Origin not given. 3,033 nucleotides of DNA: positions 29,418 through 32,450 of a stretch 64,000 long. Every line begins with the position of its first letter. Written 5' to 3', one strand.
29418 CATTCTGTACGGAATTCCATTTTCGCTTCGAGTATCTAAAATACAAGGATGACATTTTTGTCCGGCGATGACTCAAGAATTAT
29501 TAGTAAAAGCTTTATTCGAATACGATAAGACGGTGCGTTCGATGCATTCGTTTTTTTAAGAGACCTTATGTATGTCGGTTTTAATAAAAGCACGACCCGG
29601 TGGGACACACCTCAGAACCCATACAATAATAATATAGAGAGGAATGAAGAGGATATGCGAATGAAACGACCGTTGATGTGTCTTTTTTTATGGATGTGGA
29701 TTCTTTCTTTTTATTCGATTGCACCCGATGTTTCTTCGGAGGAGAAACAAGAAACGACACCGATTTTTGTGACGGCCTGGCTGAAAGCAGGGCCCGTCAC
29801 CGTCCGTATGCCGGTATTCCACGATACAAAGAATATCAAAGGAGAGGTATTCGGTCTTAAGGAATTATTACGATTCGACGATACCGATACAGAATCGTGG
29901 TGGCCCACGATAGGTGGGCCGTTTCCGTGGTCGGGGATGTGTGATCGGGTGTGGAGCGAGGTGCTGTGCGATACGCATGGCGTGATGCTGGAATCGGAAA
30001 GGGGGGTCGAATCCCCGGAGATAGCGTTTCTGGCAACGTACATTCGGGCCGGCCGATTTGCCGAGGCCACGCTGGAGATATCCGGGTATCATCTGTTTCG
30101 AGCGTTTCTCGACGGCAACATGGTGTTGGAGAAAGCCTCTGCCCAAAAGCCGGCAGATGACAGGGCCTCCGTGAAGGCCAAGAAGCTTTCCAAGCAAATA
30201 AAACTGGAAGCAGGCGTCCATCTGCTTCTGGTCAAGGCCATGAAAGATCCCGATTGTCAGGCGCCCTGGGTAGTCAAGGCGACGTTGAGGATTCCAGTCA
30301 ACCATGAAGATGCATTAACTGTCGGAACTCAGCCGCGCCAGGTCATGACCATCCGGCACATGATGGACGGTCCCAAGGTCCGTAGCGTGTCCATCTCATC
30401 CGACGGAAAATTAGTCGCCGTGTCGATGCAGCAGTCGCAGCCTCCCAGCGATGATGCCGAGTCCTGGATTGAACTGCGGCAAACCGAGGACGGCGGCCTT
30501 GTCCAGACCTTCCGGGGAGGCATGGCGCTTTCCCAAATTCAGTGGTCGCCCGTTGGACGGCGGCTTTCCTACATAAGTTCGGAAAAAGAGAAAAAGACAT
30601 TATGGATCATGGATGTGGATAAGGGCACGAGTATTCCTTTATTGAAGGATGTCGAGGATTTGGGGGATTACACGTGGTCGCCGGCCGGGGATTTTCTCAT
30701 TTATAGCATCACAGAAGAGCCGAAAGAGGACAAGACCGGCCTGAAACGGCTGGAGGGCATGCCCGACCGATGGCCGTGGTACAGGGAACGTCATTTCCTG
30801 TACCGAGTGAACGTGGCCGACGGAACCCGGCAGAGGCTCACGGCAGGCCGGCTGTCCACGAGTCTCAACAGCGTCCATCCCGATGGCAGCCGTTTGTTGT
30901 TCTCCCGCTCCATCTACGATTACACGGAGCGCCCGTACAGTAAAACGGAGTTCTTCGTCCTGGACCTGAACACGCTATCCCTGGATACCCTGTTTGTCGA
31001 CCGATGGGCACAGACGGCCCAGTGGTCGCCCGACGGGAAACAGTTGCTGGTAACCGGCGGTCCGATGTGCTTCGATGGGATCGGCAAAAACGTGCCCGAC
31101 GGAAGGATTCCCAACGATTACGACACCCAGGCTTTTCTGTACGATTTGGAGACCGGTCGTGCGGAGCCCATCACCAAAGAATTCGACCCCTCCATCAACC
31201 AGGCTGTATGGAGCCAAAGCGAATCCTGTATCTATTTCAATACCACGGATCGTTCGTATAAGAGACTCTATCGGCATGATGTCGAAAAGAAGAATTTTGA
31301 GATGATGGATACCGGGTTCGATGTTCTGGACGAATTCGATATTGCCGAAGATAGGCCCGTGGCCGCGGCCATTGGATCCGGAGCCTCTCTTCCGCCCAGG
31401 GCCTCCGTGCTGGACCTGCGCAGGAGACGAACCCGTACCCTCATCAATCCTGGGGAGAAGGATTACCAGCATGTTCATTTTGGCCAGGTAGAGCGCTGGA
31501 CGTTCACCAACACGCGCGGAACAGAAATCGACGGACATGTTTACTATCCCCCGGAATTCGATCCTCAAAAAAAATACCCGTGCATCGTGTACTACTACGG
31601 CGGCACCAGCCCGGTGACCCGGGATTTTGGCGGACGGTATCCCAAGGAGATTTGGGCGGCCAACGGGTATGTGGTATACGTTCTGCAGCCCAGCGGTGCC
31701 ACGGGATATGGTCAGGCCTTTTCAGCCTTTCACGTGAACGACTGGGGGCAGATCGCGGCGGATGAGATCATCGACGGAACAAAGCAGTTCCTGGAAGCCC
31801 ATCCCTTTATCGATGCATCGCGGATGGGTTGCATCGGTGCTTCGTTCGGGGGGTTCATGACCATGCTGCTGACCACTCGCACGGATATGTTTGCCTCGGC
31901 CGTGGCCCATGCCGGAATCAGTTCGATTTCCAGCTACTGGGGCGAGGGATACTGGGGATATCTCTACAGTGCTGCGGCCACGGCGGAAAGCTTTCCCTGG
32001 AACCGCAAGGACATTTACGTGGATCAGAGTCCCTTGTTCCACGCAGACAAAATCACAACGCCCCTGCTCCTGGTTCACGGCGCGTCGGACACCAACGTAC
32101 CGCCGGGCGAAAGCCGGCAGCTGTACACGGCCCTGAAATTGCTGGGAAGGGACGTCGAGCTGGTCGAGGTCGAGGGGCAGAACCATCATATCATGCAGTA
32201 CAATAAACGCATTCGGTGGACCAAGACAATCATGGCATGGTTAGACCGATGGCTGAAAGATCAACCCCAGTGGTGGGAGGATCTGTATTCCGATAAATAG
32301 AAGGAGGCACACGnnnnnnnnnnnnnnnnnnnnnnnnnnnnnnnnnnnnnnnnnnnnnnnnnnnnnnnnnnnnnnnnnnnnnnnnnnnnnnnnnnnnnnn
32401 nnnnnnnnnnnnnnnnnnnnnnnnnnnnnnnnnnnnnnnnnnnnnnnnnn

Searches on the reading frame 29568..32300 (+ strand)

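Call 51: search_protein_families(library=pfam, proteins=[window:29568-32300:+])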
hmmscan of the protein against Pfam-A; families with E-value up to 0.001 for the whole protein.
window:29568-32300:+ (910 aa): 11 families
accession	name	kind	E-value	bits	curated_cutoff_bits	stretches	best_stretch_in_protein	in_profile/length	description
PF00326.27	Peptidase_S9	-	1.8e-43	148.9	22.6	1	695-898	9-212/213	Prolyl oligopeptidase family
PF25174.1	Beta-prop_THOC3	-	2.9e-08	33.5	305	0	270-335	215-271/272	THOC3 beta-propeller domain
PF00930.27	DPPIV_N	-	1.5e-07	30.9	22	0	342-380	22-60/354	Dipeptidyl peptidase IV (DPP IV) N-terminal region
PF12146.15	Hydrolase_4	-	2.3e-07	30.8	27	1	825-876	186-235/239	Serine aminopeptidase, S33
PF02129.25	Peptidase_S15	-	4.9e-07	30.1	23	0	651-793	2-139/262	X-Pro dipeptidyl-peptidase (S15 family)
PF00756.26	Esterase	-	7.2e-07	29.7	22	1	650-889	4-245/251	Putative esterase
PF20434.5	BD-FAE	-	5.9e-06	26.4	26.8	1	812-856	171-215/215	BD-FAE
PF08840.17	BAAT_C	-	4.6e-05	24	20.9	0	740-785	11-56/210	BAAT / Acyl-CoA thioester hydrolase C terminal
PF03959.19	FSH1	-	8.9e-05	22.7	21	1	754-857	104-187/211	Serine hydrolase (FSH1)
PF01738.24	DLH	-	0.00018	21.6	21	1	732-874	78-187/217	Dienelactone hydrolase family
PF02897.21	Peptidase_S9_N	-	0.00039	19.8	24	0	319-389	124-196/414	Prolyl oligopeptidase, N-terminal beta-propeller domain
